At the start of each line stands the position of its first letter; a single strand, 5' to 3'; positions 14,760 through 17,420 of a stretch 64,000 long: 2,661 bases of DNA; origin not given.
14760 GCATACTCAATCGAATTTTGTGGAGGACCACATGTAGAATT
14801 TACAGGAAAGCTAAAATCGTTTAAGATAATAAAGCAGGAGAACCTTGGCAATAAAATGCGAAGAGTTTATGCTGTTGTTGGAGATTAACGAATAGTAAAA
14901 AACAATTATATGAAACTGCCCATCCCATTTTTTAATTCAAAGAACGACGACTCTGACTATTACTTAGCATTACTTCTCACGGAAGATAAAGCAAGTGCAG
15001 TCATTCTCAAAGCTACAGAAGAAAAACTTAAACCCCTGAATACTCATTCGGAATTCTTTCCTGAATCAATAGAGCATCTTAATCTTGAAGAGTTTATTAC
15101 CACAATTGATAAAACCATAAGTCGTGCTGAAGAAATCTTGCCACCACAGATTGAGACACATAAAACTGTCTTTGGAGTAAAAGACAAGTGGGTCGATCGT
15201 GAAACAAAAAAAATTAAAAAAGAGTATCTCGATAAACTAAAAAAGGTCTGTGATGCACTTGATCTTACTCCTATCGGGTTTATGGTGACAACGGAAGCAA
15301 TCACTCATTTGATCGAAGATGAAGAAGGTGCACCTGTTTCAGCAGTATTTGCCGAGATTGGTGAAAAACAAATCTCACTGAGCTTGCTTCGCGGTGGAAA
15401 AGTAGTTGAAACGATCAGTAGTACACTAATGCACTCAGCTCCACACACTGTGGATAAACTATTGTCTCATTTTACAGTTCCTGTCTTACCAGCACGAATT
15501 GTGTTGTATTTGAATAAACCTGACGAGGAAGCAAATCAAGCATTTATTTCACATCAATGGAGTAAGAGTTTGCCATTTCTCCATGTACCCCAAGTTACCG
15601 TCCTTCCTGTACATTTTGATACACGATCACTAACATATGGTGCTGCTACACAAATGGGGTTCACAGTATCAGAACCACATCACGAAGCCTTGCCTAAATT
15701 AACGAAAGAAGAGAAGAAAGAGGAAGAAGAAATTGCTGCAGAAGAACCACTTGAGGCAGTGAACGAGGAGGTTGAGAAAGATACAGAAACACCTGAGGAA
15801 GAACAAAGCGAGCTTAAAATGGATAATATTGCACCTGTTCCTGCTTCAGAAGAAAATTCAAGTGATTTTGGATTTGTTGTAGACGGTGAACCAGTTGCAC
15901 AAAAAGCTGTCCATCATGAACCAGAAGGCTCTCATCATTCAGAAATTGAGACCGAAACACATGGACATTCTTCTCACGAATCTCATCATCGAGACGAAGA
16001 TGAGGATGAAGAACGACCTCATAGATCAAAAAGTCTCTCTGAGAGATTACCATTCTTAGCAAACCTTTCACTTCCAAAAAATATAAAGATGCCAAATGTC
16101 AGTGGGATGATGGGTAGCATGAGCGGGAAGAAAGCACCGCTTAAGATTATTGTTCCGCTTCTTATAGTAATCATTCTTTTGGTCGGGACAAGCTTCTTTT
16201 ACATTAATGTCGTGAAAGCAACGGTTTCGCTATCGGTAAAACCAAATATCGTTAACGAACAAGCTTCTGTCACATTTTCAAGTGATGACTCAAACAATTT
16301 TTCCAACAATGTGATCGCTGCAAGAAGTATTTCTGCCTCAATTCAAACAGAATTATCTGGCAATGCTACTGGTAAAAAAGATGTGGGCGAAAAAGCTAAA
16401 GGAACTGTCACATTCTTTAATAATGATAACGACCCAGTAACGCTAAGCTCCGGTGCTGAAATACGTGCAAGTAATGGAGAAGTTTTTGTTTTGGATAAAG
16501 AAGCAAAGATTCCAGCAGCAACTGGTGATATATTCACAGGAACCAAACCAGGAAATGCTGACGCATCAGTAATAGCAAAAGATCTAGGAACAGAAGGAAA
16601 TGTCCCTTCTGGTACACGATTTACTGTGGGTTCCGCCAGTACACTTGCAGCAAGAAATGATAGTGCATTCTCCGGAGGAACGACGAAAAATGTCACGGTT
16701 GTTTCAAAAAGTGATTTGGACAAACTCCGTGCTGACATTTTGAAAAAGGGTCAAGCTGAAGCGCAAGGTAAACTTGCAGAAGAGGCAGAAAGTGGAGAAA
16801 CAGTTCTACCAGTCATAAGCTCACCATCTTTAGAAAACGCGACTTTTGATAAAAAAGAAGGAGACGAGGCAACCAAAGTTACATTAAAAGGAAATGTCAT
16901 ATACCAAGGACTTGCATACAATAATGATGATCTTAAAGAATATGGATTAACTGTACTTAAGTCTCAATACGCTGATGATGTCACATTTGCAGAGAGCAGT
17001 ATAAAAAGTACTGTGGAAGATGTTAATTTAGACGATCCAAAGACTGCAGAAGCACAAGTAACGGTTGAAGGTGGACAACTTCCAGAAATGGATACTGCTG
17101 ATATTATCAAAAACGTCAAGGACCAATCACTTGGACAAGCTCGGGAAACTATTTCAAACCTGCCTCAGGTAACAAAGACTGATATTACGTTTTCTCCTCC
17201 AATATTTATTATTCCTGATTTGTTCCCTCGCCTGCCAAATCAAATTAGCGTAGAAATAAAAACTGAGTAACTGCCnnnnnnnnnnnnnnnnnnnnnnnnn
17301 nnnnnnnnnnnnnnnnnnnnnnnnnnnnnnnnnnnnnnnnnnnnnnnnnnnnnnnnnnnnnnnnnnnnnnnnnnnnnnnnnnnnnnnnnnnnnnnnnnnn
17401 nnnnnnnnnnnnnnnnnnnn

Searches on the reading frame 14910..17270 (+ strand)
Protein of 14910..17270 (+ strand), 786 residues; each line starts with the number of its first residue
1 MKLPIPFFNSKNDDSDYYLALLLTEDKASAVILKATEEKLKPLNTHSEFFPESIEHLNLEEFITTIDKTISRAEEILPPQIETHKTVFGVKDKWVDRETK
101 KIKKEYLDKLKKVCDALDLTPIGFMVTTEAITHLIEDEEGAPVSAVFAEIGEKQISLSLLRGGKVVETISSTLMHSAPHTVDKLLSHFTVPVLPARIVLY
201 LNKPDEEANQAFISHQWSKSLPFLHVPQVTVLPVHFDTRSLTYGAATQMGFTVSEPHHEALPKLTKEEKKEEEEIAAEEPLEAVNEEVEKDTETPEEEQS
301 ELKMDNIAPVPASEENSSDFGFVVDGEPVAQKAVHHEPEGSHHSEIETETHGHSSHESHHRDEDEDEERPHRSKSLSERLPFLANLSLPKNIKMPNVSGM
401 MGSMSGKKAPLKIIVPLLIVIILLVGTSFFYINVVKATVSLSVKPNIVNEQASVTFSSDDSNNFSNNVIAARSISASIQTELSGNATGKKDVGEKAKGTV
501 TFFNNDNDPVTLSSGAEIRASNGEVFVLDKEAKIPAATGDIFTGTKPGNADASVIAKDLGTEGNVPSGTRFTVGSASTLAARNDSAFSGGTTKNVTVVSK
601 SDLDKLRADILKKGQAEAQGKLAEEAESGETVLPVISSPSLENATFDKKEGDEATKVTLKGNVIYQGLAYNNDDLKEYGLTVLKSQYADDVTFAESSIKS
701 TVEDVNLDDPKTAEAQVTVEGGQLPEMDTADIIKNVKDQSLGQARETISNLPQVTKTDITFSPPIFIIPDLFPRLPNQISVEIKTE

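Call 7: search_protein_families(library=pfam, proteins=[window:14910-17270:+], max_evalue=0.0001)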
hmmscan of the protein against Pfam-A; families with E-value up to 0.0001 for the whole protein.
window:14910-17270:+ (786 aa): 1 family
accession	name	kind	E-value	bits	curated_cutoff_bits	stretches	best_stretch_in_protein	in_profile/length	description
PF04865.19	Baseplate_J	-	6.6e-05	22.8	21.1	0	493-591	20-110/255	Baseplate J-like protein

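Call 9: search_protein_families(library=ncbifam, proteins=[window:14910-17270:+], max_evalue=0.01)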
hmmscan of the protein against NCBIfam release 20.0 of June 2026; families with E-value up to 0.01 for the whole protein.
window:14910-17270:+ (786 aa): 0 families
